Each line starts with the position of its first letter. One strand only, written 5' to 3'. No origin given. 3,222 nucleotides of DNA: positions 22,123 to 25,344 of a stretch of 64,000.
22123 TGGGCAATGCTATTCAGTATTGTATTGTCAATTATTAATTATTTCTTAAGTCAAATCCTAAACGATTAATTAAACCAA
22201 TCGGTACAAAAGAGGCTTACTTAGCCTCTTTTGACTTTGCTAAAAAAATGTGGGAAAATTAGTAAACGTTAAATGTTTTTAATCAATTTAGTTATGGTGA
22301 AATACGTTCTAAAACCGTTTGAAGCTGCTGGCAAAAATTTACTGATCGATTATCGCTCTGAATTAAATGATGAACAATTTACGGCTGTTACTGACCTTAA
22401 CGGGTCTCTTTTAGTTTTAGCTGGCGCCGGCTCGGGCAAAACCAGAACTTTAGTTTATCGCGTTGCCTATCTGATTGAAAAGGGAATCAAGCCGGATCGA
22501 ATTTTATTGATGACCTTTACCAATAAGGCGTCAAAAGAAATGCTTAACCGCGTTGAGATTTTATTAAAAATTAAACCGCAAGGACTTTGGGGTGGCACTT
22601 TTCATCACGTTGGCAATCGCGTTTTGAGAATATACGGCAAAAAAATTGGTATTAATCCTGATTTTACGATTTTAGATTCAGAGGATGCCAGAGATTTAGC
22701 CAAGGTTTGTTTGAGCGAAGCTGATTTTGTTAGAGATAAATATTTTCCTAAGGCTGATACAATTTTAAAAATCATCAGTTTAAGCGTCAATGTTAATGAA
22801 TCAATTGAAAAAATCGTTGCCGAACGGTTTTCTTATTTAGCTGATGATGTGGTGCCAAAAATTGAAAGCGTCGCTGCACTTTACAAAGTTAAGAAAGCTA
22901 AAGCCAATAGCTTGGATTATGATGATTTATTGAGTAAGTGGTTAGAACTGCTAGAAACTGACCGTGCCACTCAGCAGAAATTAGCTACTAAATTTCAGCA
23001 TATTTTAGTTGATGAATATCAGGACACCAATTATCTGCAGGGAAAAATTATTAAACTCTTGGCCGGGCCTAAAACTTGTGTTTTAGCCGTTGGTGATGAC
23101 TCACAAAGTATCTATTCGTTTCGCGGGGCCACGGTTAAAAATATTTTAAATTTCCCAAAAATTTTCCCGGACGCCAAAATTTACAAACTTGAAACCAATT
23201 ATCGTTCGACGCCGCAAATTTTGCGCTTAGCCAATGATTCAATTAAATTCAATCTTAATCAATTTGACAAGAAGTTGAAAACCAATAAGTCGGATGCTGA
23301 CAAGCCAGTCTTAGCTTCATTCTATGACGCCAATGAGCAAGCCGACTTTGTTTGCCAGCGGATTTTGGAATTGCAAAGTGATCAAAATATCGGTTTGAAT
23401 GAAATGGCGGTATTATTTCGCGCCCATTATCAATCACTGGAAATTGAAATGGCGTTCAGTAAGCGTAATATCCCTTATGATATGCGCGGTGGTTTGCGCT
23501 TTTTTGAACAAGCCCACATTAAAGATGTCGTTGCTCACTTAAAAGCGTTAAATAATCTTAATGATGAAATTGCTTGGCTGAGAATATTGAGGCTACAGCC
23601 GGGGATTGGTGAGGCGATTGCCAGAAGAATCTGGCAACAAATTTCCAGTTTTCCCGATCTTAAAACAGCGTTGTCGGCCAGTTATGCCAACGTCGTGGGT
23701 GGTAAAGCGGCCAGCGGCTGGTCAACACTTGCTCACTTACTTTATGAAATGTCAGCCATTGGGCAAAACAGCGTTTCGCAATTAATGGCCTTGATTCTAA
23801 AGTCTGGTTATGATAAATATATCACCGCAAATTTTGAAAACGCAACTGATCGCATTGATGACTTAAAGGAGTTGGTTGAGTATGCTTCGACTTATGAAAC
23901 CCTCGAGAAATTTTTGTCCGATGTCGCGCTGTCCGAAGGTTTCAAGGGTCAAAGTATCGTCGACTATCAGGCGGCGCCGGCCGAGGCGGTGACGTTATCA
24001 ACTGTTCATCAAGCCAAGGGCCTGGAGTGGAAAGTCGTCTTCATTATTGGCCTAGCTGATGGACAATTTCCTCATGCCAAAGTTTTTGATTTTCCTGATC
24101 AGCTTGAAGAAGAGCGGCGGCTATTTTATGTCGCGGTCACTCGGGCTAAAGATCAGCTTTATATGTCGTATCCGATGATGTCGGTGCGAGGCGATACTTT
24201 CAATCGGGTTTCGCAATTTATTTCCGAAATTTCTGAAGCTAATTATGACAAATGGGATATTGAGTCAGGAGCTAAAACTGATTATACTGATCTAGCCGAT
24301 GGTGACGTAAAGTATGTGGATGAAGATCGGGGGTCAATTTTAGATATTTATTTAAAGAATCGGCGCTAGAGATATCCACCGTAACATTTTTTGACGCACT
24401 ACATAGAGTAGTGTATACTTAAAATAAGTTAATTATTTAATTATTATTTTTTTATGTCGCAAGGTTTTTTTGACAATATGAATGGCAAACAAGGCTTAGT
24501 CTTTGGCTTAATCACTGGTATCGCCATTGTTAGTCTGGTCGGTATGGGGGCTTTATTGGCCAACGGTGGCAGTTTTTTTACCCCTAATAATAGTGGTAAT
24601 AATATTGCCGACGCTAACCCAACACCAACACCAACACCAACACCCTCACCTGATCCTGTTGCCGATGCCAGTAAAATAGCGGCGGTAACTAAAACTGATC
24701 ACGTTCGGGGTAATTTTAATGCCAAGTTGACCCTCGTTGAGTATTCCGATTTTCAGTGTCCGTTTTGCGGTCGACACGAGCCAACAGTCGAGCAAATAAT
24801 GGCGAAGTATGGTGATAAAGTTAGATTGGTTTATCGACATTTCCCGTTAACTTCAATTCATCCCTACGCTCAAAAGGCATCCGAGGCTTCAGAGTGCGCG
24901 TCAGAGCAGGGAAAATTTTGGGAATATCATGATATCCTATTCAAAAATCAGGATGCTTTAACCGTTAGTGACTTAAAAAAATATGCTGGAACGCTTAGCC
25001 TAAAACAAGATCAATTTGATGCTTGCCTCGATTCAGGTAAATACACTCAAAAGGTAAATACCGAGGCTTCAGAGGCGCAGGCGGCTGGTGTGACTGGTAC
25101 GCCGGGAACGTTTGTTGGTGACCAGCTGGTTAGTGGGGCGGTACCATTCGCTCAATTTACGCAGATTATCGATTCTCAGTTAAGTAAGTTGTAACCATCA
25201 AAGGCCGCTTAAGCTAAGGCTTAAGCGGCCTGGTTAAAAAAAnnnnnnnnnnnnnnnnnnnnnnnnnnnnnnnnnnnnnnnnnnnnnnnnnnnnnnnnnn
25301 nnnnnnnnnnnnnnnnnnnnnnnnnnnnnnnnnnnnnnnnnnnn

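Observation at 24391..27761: Thiol-disulfide module wired to BlaI/BlaR1-like and ArsR regulators with shared promoter hexamers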

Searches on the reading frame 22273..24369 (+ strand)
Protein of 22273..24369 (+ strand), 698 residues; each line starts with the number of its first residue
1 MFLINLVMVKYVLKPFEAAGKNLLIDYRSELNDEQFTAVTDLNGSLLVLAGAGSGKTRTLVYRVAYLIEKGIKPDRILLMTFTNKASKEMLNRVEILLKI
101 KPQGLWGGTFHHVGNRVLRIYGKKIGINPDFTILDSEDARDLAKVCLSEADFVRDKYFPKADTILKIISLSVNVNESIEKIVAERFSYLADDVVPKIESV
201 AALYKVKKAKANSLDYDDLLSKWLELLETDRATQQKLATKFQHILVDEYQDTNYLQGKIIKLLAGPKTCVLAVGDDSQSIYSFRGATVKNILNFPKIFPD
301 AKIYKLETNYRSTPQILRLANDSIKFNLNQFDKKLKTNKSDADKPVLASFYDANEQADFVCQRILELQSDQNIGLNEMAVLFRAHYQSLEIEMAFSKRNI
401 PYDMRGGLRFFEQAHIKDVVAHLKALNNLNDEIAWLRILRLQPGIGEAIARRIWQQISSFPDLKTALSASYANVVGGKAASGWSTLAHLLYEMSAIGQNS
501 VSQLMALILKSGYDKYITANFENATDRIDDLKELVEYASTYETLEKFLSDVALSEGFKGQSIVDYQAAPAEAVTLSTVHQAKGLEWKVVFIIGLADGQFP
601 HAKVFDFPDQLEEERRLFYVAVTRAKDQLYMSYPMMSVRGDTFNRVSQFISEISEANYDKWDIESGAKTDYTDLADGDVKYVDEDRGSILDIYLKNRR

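Call 3: search_protein_families(library=pfam, proteins=[window:22273-24369:+], max_evalue=0.01)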
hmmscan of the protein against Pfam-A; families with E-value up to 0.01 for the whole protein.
window:22273-24369:+ (698 aa): 8 families
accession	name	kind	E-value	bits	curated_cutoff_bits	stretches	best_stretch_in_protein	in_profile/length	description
PF00580.27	UvrD-helicase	-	9.2e-74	249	23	1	31-298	1-270/271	UvrD/REP helicase N-terminal domain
PF13361.12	UvrD_C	-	6.7e-62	210.4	25.6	2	304-456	1-153/350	UvrD-like helicase C-terminal domain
PF13245.12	AAA_19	-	8e-23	81.5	25.1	1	44-284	12-134/134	AAA domain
PF13538.12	UvrD_C_2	-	1.2e-12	48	27.4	1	573-631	2-51/52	UvrD-like helicase C-terminal domain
PF01443.25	Viral_helicase1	-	4.2e-07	30.4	21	0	568-630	178-225/228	Viral superfamily 1 RNA helicase core domain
PF13604.12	AAA_30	-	6.6e-06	26.4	27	0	30-95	1-67/191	AAA domain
PF13087.12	AAA_12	-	0.00025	21.1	27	0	566-631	138-190/195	AAA domain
PF13086.12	AAA_11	-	0.0026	18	27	1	31-124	2-93/257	AAA domain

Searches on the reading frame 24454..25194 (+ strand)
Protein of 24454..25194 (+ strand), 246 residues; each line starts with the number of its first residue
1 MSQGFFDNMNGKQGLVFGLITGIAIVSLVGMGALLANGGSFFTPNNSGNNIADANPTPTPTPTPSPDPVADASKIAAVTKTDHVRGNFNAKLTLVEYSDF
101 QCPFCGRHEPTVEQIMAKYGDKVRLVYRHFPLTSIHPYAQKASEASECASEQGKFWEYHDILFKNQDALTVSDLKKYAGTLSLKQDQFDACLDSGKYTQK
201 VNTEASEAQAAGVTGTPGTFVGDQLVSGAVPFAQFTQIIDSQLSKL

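Call 3: search_protein_families(library=pfam, proteins=[window:24454-25194:+], max_evalue=0.01)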
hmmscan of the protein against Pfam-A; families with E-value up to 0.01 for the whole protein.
window:24454-25194:+ (246 aa): 3 families
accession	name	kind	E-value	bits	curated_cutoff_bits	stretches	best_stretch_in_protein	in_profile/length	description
PF13462.12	Thioredoxin_4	-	9.3e-31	107.7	23.2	1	79-240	2-164/165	Thioredoxin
PF01323.26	DSBA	-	1.7e-24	87.1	25.6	2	150-239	100-190/191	DSBA-like thioredoxin domain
PF13098.12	Thioredoxin_2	-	1.3e-05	25.9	27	1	89-238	4-103/104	Thioredoxin-like domain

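Call 4: search_protein_families(library=ncbifam, proteins=[window:24454-25194:+], max_evalue=0.01)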
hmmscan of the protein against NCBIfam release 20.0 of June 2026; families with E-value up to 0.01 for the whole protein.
window:24454-25194:+ (246 aa): 1 family
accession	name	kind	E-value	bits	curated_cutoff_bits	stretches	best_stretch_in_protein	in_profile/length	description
NF041057.1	Rcas_1661_fam_Se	equivalog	7.9e-37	127.1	190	1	52-242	52-247/247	Rcas_1661 family thioredoxin-like (seleno)lipoprotein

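Call 50: find_homologous_proteins(query=window:24454-25194:+, max_evalue=1e-20)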
Query window:24454-25194:+ (246 aa): 6524 proteins with E <= 1e-20 among 8000 candidates; the best 120 are listed.
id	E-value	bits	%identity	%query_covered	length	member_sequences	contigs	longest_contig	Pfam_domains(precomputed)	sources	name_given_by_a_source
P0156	1.3e-162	557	100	100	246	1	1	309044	PF01323.27,PF13462.13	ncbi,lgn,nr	ncbi:MAG: DsbA family protein [Patescibacteria group bacterium]|nr:DsbA family protein [Patescibacte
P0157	1.1e-101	358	58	62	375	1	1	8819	PF13743.13,PF13098.14,PF01323.27,PF13462.13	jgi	-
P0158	3.8e-101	356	54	63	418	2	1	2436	PF13743.13,PF13098.14,PF01323.27,PF13462.13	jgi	jgi:protein-disulfide isomerase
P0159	4.0e-101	356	55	62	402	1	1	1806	PF13098.14,PF01323.27,PF13462.13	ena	-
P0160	1.7e-99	350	55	63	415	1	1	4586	PF13192.13,PF13743.13,PF13098.14,PF01323.27,PF13462.13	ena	-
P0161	7.5e-99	348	63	98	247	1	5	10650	PF01323.27,PF13462.13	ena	-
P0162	3.6e-98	346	56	65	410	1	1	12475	PF13192.13,PF13743.13,PF13098.14,PF01323.27,PF13462.13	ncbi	-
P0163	8.6e-98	345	62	98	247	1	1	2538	PF01323.27,PF13462.13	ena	-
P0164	8.4e-97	342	63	98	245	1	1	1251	PF13098.14,PF01323.27,PF13462.13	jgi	jgi:protein-disulfide isomerase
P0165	2.0e-96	340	63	97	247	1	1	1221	PF13098.14,PF01323.27,PF13462.13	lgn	-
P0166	2.2e-96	340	62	99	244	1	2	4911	PF01323.27,PF13462.13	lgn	-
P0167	2.2e-95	337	57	99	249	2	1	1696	PF01323.27,PF13462.13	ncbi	-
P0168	2.5e-95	337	44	78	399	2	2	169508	PF13192.13,PF13098.14,PF01323.27,PF13462.13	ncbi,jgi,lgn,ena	-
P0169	8.8e-95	335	65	96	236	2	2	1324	PF01323.27,PF13462.13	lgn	-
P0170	1.4e-94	334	51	61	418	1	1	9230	PF13098.14,PF01323.27,PF13462.13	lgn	-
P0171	3.0e-94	333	62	99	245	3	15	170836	PF01323.27,PF13462.13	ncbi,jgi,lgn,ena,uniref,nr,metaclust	ncbi:MAG: hypothetical protein A2729_03090 [Candidatus Buchananbacteria bacterium RIFCSPHIGHO2_01_FU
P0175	1.2e-90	321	58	97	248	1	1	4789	PF01323.27,PF13462.13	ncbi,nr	ncbi:DsbA family protein [Candidatus Falkowbacteria bacterium]|nr:DsbA family protein [Candidatus Fa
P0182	7.1e-89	316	59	97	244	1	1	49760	PF13098.14,PF01323.27,PF13462.13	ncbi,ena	-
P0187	3.2e-88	313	57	99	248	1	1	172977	PF13098.14,PF01323.27,PF13462.13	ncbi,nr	ncbi:MAG: thioredoxin domain-containing protein [Patescibacteria group bacterium]|nr:thioredoxin dom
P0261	2.9e-72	261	54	95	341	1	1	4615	PF00403.33,PF01323.27,PF13462.13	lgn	-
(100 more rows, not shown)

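Call 62: find_encoding_contigs(protein=P0161, flank=5000, max_places=3)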
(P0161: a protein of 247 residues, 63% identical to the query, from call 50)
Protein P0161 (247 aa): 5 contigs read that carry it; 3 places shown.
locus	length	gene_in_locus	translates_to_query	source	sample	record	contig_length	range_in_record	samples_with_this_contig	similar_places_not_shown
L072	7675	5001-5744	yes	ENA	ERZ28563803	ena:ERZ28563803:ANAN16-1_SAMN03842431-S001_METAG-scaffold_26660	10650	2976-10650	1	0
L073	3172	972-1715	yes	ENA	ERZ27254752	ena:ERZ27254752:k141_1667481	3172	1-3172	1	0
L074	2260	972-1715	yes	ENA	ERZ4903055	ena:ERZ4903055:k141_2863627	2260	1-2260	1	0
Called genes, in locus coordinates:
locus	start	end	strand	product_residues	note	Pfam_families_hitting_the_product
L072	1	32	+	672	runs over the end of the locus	PF22745:Nlig-Ia, PF01653:DNA_ligase_aden, PF03120:OB_DNA_ligase, PF12826:HHH_2, PF14520:HHH_5, PF00533:BRCT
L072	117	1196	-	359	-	PF00925:GTP_cyclohydro2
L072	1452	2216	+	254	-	PF01145:Band_7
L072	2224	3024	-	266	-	PF00215:OMPdecase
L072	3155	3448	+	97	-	PF02686:GatC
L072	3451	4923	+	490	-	PF01425:Amidase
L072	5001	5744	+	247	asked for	PF13462:Thioredoxin_4, PF01323:DSBA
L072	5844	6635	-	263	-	PF12799:LRR_4 (faint), PF13516:LRR_6 (faint)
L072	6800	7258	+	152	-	-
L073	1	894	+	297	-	?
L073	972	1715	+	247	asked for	PF13462:Thioredoxin_4, PF01323:DSBA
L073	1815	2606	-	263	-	PF12799:LRR_4 (faint), PF13516:LRR_6 (faint)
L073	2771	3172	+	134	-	?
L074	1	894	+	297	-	?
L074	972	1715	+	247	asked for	PF13462:Thioredoxin_4, PF01323:DSBA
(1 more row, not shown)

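Call 63: find_encoding_contigs(protein=P0171, flank=5000, max_places=2)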
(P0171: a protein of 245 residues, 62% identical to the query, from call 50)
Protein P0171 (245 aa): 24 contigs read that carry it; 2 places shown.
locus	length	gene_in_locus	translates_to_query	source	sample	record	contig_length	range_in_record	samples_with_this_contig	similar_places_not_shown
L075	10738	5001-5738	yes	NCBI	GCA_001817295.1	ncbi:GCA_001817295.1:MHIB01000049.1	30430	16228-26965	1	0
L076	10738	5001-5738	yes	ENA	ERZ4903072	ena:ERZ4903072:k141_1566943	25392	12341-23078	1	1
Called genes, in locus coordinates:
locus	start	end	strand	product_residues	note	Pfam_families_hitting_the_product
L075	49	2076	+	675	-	PF14520:HHH_5 (faint), PF22745:Nlig-Ia, PF01653:DNA_ligase_aden, PF03120:OB_DNA_ligase, PF12826:HHH_2, PF00533:BRCT, PF12738:PTCB-BRCT (faint)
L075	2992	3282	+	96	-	PF02686:GatC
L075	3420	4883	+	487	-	PF01425:Amidase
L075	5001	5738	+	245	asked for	PF13462:Thioredoxin_4, PF01323:DSBA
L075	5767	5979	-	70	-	-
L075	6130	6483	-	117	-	-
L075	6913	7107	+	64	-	-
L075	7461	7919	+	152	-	PF01965:DJ-1_PfpI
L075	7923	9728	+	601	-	PF01807:Zn_ribbon_DnaG, PF08275:DNAG_N, PF01751:Toprim, PF13155:Toprim_2, PF13662:Toprim_4, PF10410:DnaB_bind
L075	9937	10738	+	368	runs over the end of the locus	PF03979:Sigma70_r1_1 (weak), PF00140:Sigma70_r1_2, PF04542:Sigma70_r2, PF04539:Sigma70_r3, PF04545:Sigma70_r4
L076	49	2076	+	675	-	PF14520:HHH_5 (faint), PF22745:Nlig-Ia, PF01653:DNA_ligase_aden, PF03120:OB_DNA_ligase, PF12826:HHH_2, PF00533:BRCT, PF12738:PTCB-BRCT (faint)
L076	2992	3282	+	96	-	PF02686:GatC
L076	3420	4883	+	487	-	PF01425:Amidase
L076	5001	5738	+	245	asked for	PF13462:Thioredoxin_4, PF01323:DSBA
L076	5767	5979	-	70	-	-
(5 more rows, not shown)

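Call 64: find_encoding_contigs(protein=P0261, flank=5000, max_places=2)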
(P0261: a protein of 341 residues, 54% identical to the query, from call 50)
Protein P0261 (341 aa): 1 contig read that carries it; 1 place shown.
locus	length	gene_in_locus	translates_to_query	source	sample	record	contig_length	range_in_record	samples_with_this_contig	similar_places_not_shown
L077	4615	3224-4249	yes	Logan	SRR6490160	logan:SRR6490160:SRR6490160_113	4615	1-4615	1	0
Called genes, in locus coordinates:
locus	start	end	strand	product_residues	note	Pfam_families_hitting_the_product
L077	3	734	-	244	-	?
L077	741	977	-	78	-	PF18898:DUF5654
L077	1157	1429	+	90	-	PF02583:Trns_repr_metal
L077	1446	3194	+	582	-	PF00403:HMA, PF02683:DsbD_TM, PF13386:DsbD_2, PF13473:Cupredoxin_1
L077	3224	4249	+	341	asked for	PF00403:HMA, PF13462:Thioredoxin_4, PF01323:DSBA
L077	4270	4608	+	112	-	PF22544:HYDIN_VesB_CFA65-like_Ig (weak), PF07610:DUF1573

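Call 74: search_solved_structures(query=window:24454-25191:+, max_evalue=0.00001, show_alignments=1)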
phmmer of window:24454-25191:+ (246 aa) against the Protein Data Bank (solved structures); distinct sequences matched with E-value up to 0.00001: 17.
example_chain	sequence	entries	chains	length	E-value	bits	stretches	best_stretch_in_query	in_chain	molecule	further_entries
4pwp_A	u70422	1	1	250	1.1e-20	77.6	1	80-245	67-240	DsbA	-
7unn_A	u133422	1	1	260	1.5e-20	77.1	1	83-245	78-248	Thioredoxin domain-containing protein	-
4pwo_A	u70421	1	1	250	2.9e-20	76.2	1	84-245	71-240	DsbA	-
7uno_A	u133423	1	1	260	3.7e-19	72.6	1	83-245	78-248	Thioredoxin domain-containing protein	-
3gyk_A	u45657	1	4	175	2.7e-14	56.7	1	84-240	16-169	27kDa outer membrane protein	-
6nen_A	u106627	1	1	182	3.9e-14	56.2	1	86-245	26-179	Copper resistance protein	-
4gxz_A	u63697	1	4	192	4.7e-14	55.9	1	86-243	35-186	Suppression of copper sensitivity protein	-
6mhh_A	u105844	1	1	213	6.3e-14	55.5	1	86-245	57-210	Metal resistance protein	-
4xvw_A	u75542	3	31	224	7.1e-14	55.3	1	86-245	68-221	DsbA-like protein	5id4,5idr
7rgv_A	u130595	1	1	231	1.4e-11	47.8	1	90-229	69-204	Thioredoxin domain-containing protein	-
3f4r_A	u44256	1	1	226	2.3e-11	47.1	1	79-221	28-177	Putative uncharacterized protein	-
4n30_A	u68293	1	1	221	7e-11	45.5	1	83-228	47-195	Protein disulfide isomerase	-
3f4s_A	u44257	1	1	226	1.1e-10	44.9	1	79-221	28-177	Putative uncharacterized protein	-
3f4t_A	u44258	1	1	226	6.1e-09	39.1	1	79-221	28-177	Putative uncharacterized protein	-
3eu3_A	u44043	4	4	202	2.9e-08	37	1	80-243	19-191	BdbD | Disulfide bond formation protein D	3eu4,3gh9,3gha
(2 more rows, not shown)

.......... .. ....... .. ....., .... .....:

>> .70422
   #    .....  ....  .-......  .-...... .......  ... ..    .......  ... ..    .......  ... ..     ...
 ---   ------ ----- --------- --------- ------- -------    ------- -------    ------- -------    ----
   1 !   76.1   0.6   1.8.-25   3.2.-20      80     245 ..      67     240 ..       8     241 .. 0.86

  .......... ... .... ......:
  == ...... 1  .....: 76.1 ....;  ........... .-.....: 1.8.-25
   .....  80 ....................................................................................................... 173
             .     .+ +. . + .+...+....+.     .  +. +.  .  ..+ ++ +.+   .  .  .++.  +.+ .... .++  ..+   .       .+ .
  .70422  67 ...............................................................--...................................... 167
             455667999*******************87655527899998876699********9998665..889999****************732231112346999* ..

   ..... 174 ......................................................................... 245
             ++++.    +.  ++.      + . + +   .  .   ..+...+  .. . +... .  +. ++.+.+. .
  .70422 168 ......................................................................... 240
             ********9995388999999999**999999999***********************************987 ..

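Call 90: find_encoding_contigs(protein=P0166, flank=3000, max_places=2)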
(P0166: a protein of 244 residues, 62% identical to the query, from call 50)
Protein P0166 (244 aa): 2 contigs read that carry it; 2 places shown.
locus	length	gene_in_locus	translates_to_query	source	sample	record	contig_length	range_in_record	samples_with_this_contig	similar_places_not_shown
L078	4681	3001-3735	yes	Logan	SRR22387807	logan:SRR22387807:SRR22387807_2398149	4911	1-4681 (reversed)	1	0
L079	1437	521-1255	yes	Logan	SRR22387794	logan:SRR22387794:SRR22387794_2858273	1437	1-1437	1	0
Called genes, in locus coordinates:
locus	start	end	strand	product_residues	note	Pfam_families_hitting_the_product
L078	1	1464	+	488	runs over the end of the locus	PF01425:Amidase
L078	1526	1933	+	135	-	PF03965:Penicillinase_R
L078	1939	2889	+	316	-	PF05569:Peptidase_M56, PF01435:Peptidase_M48 (weak)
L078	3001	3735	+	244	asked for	PF13462:Thioredoxin_4, PF01323:DSBA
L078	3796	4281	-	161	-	PF01928:CYTH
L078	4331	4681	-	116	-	?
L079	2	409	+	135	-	?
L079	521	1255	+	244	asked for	PF13462:Thioredoxin_4, PF01323:DSBA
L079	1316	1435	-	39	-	?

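Call 91: find_encoding_contigs(protein=P0182, flank=3000, max_places=1)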
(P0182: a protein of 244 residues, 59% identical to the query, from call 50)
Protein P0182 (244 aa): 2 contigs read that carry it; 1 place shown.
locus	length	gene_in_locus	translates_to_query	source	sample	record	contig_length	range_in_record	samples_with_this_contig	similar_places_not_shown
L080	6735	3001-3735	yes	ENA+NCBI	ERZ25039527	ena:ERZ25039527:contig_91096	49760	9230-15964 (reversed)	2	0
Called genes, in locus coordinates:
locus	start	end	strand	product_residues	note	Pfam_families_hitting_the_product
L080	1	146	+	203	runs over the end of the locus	PF12738:PTCB-BRCT (faint), PF12826:HHH_2, PF00633:HHH (faint), PF14520:HHH_5, PF00533:BRCT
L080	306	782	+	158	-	-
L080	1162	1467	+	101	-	PF02686:GatC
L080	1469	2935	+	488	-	PF01425:Amidase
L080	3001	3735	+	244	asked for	PF13098:Thioredoxin_2 (faint), PF13462:Thioredoxin_4, PF01323:DSBA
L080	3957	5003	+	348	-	PF00710:Asparaginase, PF17763:Asparaginase_C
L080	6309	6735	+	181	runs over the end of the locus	PF01928:CYTH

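Call 92: find_encoding_contigs(protein=P0187, flank=3000, max_places=1)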
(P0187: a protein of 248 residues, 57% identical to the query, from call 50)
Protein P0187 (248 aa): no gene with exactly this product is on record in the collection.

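Call 93: find_encoding_contigs(protein=P0175, flank=3000, max_places=1)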
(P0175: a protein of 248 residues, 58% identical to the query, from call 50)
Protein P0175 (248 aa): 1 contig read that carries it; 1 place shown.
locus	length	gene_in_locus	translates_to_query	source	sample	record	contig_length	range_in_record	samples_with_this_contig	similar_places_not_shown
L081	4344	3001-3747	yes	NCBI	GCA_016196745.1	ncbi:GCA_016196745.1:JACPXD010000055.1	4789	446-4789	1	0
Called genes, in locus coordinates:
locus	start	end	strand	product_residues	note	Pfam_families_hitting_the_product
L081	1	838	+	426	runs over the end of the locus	PF01653:DNA_ligase_aden, PF03120:OB_DNA_ligase, PF14520:HHH_5 (faint), PF12826:HHH_2, PF00533:BRCT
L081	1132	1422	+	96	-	PF02686:GatC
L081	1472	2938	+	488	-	PF01425:Amidase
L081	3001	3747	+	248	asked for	PF13462:Thioredoxin_4, PF01323:DSBA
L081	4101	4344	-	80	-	PF01541:GIY-YIG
